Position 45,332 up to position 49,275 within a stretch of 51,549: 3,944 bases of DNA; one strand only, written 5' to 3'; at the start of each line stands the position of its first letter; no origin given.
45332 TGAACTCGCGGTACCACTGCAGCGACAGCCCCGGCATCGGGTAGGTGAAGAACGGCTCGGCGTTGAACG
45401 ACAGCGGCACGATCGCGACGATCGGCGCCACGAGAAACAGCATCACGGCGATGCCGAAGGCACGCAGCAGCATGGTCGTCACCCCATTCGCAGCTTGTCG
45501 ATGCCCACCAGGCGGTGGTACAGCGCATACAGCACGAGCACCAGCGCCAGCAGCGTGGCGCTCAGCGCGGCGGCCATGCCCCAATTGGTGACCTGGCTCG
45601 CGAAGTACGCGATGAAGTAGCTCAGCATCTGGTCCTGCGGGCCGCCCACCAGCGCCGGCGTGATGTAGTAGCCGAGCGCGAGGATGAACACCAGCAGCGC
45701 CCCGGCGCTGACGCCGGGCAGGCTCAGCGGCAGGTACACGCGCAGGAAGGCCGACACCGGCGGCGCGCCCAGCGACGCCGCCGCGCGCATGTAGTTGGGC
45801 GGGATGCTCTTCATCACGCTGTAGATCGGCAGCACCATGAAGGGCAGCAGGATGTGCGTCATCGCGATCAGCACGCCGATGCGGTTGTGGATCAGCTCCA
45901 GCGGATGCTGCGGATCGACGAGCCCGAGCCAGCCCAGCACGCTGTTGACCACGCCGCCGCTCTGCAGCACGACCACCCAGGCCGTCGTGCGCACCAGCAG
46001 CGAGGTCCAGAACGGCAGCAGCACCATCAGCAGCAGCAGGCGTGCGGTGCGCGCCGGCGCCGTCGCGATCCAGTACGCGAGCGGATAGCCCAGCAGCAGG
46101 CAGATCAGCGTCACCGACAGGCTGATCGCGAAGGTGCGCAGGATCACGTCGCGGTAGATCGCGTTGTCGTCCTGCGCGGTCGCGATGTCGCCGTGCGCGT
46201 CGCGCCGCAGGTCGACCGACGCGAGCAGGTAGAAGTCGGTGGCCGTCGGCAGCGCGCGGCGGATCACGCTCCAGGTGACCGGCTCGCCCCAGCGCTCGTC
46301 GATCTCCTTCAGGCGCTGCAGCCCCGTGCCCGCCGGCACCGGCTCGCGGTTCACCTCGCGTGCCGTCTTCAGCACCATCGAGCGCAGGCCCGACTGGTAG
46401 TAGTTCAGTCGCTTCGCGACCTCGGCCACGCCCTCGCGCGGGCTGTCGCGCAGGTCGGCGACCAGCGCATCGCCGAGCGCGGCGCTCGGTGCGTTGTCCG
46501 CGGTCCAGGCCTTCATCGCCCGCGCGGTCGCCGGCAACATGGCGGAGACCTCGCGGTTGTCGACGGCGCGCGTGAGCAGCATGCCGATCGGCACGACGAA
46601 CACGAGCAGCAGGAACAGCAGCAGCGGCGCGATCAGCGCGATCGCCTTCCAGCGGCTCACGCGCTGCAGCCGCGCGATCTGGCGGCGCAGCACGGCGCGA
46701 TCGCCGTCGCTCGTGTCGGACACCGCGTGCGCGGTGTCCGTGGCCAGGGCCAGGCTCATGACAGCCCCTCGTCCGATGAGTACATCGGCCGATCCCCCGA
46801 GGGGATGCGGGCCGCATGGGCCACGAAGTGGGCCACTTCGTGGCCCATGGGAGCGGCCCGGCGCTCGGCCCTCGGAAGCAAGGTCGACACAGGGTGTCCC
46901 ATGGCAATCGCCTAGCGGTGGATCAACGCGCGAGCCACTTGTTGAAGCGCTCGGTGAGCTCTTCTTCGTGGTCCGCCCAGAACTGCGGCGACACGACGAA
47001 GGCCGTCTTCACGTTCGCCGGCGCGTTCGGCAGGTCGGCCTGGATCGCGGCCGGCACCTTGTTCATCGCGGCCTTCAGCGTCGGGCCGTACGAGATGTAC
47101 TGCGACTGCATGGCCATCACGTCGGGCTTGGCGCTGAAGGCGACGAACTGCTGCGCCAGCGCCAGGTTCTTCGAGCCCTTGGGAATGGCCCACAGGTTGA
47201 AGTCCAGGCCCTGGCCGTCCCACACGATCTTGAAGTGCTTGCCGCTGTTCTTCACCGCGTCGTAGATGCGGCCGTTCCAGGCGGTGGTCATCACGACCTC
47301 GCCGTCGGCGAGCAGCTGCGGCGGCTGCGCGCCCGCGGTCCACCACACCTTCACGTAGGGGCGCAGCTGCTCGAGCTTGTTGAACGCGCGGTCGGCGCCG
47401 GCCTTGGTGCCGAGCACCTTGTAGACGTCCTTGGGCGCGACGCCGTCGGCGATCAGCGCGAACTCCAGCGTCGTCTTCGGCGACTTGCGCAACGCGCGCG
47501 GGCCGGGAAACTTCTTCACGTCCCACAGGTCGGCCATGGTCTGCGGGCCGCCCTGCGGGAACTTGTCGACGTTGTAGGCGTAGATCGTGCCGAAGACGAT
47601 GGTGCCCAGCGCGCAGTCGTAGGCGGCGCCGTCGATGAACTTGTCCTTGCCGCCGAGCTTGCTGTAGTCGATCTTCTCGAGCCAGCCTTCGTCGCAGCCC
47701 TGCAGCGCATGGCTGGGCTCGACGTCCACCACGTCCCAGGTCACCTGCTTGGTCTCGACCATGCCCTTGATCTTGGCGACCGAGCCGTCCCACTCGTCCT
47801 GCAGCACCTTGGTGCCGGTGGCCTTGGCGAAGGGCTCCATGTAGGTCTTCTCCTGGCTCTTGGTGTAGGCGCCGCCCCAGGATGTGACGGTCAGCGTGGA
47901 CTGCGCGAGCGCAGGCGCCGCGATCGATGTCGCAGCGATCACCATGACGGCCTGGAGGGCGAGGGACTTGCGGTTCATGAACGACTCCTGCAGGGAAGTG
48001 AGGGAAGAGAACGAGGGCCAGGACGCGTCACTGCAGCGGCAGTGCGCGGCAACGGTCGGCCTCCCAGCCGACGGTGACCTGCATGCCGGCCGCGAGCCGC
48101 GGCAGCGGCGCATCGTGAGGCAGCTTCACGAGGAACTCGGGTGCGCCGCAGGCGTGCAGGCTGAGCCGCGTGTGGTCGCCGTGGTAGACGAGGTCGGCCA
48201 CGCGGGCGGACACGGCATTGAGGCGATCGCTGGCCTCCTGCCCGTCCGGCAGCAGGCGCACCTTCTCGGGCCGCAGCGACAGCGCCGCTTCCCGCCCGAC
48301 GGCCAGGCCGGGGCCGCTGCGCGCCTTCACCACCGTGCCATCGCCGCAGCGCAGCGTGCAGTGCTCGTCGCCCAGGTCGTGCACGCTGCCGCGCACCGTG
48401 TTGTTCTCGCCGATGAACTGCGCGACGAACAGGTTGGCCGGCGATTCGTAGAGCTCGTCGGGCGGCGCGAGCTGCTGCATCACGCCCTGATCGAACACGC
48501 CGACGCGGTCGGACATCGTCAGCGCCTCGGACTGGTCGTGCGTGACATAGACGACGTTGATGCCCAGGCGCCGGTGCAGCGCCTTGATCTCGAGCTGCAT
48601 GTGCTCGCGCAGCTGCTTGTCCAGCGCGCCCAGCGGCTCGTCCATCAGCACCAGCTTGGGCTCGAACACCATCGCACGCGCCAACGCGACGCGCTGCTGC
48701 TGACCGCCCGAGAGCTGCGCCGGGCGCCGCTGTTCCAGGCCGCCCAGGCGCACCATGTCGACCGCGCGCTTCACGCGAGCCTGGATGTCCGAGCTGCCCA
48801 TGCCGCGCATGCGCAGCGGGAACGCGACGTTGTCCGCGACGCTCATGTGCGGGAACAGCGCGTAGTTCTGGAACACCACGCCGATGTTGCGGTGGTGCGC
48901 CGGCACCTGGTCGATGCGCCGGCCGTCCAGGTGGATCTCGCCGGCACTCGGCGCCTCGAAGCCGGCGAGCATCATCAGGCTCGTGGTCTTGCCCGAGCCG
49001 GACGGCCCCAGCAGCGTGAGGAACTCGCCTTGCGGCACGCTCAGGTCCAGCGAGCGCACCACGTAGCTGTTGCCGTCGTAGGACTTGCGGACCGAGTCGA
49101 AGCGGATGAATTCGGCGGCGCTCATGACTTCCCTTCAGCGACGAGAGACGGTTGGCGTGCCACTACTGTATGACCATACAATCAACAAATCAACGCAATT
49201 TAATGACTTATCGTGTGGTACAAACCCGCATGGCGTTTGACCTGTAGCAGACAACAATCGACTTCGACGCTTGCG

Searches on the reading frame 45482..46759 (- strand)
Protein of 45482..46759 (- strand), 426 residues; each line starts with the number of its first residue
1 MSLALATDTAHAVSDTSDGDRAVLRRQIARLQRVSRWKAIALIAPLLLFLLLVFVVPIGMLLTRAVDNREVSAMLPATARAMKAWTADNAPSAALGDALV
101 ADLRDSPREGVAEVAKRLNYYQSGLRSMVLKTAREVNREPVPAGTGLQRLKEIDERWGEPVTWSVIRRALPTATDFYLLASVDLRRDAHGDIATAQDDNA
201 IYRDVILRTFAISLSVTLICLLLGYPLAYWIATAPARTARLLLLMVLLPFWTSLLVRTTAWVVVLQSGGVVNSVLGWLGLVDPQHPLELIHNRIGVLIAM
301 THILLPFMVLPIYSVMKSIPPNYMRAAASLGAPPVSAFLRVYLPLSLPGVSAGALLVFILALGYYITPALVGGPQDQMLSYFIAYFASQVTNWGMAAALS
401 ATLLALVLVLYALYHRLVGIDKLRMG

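Call 48: search_protein_families(library=pfam, proteins=[window:45482-46759:-], max_evalue=0.00001)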
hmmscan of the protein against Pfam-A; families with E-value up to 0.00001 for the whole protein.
window:45482-46759:- (426 aa): 1 family
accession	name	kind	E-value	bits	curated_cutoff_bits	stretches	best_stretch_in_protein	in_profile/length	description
PF00528.27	BPD_transp_1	-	6.6e-12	46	26.4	1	224-417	1-178/184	Binding-protein-dependent transport system inner membrane component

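Call 74: find_homologous_proteins(query=window:45482-46759:-, max_evalue=1e-50)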
Query window:45482-46759:- (426 aa): 7976 proteins with E <= 1e-50 among 8000 candidates; the best 120 are listed.
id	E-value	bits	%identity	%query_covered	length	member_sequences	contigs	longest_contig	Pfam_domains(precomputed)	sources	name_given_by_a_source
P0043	4.8e-231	785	87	100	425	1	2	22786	PF00528.28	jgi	jgi:putative spermidine/putrescine transport system permease protein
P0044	4.6e-226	769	85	100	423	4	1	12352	PF00528.28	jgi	jgi:putative spermidine/putrescine transport system permease protein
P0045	4.0e-219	746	82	100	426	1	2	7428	PF00528.28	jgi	jgi:putative spermidine/putrescine transport system permease protein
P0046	1.1e-218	744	83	100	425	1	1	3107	PF00528.28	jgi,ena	jgi:putative spermidine/putrescine transport system permease protein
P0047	1.8e-217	740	85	92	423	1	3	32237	PF00528.28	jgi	jgi:putative spermidine/putrescine transport system permease protein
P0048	1.1e-210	718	79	100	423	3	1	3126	PF00528.28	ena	-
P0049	3.6e-209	713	79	100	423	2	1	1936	PF00528.28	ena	-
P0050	5.1e-209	712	78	100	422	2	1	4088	PF00528.28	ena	-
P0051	8.9e-209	712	78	100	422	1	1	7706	PF00528.28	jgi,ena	-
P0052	8.9e-209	712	80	100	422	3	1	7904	PF00528.28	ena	-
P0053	9.9e-209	712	79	100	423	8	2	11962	PF00528.28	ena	-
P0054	1.2e-208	711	78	100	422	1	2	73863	PF00528.28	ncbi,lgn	-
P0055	1.4e-208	711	81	96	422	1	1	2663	PF00528.28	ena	-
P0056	1.6e-208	711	78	100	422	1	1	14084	PF00528.28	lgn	-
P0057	2.4e-208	710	79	100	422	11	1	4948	PF00528.28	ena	-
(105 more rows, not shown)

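Call 75: find_encoding_contigs(protein=P0043, flank=1500, max_places=2)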
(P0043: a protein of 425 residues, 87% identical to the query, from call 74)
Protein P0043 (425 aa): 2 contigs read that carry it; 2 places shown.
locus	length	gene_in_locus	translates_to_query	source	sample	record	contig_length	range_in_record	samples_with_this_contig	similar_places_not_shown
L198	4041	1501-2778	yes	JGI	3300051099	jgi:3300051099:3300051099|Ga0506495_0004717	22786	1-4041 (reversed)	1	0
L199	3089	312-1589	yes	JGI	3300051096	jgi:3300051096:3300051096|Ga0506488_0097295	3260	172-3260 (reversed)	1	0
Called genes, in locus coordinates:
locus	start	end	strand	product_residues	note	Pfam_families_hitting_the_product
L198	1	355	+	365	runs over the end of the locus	PF00005:ABC_tran, PF08402:TOBE_2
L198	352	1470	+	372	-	PF13416:SBP_bac_8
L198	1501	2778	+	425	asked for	PF00528:BPD_transp_1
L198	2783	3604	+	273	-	PF00528:BPD_transp_1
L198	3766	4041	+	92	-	?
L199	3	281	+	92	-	?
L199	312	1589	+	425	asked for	PF00528:BPD_transp_1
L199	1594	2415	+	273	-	PF00528:BPD_transp_1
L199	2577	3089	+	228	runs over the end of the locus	?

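Call 76: find_encoding_contigs(protein=P0044, flank=1500, max_places=2)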
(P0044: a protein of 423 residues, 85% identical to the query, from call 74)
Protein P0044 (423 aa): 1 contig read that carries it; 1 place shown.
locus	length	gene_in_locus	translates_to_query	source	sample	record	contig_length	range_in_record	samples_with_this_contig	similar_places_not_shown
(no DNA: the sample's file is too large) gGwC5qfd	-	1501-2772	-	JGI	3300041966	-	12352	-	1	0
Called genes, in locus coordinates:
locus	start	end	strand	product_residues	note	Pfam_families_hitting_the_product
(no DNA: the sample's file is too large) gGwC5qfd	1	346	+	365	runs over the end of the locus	PF00005:ABC_tran, PF08402:TOBE_2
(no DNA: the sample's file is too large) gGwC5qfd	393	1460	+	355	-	PF13416:SBP_bac_8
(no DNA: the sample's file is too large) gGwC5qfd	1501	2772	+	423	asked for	PF00528:BPD_transp_1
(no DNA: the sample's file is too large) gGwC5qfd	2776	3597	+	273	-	PF00528:BPD_transp_1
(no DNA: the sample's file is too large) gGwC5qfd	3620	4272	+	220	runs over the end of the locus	?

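Call 77: find_encoding_contigs(protein=P0045, flank=1500, max_places=2)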
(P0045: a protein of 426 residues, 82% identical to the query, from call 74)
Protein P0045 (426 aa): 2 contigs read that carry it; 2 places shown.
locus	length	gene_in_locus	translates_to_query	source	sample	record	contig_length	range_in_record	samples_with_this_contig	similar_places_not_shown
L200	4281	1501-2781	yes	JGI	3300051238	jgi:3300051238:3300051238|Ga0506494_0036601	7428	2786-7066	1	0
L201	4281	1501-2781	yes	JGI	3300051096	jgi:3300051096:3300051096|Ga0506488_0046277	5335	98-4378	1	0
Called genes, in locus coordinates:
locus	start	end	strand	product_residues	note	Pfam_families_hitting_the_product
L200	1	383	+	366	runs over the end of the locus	PF00005:ABC_tran, PF08402:TOBE_2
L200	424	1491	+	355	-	PF01547:SBP_bac_1 (faint), PF13416:SBP_bac_8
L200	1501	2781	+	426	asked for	PF00528:BPD_transp_1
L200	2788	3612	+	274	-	PF00528:BPD_transp_1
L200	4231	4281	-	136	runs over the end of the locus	?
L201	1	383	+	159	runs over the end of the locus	?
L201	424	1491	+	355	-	PF01547:SBP_bac_1 (faint), PF13416:SBP_bac_8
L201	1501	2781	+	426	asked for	PF00528:BPD_transp_1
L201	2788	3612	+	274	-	PF00528:BPD_transp_1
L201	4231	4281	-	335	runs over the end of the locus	?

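Call 78: find_encoding_contigs(protein=P0047, flank=1500, max_places=2)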
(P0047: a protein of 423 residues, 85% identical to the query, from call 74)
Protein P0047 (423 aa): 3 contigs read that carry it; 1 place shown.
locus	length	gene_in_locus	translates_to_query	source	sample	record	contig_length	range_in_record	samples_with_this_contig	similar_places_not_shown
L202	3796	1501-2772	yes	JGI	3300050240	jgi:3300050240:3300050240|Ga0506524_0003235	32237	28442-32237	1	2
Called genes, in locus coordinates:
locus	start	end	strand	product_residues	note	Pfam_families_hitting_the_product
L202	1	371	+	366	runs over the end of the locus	PF00005:ABC_tran, PF08402:TOBE_2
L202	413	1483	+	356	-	PF01547:SBP_bac_1 (faint), PF13416:SBP_bac_8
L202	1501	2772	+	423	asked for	PF00528:BPD_transp_1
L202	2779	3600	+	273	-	PF00528:BPD_transp_1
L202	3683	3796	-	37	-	?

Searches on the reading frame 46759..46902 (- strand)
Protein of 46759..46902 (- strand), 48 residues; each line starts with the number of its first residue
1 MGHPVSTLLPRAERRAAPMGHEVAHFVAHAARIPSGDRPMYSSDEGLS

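Call 38: search_protein_families(library=pfam, proteins=[window:46759-46902:-], max_evalue=10)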
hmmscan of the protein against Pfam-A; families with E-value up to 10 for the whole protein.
seq(48 aa): 0 families

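Call 39: search_protein_families(library=ncbifam, proteins=[window:46759-46902:-], max_evalue=10)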
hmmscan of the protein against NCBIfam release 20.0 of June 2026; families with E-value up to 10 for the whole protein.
seq(48 aa): 0 families

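Call 45: find_homologous_proteins(query=window:46759-46902:-, max_evalue=0.001)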
Query seq(48 aa) (48 aa): 42 proteins with E <= 0.001 among 271 candidates.
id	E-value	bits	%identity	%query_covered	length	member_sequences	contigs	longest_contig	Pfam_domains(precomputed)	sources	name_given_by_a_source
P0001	2.9e-19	85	69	100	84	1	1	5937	-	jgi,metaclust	metaclust:\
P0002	7.6e-14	68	89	79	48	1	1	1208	-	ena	-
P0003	1.4e-13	67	87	79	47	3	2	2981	-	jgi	jgi:hypothetical protein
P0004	1.2e-12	64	87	79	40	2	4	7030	-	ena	-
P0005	3.9e-12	63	81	88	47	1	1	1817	-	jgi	jgi:hypothetical protein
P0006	2.2e-10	57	67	81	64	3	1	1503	-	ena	-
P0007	1.9e-8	51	64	81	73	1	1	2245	-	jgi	-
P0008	2.5e-8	51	71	100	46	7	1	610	-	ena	-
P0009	5.2e-8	50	60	83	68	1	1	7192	-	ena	-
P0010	3.7e-7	48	67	75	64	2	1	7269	-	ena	-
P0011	5.2e-7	47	66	79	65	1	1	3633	-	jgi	jgi:hypothetical protein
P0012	1.2e-6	46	65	100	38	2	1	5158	-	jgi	-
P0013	3.4e-6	45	66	79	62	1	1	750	-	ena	-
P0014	4.1e-6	44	62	81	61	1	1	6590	-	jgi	jgi:hypothetical protein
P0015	5.2e-6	44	50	100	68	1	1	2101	-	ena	-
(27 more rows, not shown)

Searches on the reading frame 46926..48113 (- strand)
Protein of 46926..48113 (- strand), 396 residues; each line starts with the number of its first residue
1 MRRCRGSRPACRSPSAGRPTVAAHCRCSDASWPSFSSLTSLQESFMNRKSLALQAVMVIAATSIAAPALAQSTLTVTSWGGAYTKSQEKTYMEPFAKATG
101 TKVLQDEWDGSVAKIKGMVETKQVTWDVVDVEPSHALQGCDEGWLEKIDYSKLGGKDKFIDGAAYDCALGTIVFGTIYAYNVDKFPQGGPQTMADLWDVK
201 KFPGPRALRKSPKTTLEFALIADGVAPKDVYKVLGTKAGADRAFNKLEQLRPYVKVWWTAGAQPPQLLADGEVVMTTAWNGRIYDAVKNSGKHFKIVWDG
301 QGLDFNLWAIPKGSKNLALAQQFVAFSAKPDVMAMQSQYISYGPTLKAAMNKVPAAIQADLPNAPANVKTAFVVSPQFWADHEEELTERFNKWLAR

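Call 48: search_protein_families(library=pfam, proteins=[window:46926-48113:-], max_evalue=0.00001)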
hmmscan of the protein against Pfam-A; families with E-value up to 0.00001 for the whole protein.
window:46926-48113:- (396 aa): 1 family
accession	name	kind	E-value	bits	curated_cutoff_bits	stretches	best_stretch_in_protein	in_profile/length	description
PF13416.11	SBP_bac_8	-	1.8e-45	156.4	27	1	91-360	2-274/279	Bacterial extracellular solute-binding protein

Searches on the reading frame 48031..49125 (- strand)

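Call 48: search_protein_families(library=pfam, proteins=[window:48031-49125:-], max_evalue=0.00001)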
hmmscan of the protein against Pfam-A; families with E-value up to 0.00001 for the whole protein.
window:48031-49125:- (365 aa): 2 families
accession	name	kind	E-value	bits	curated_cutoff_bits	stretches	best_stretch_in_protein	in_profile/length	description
PF00005.33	ABC_tran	-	2e-36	126.1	25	1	24-165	2-136/137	ABC transporter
PF08402.16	TOBE_2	-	6.6e-16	58.6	21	1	282-362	1-76/76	TOBE domain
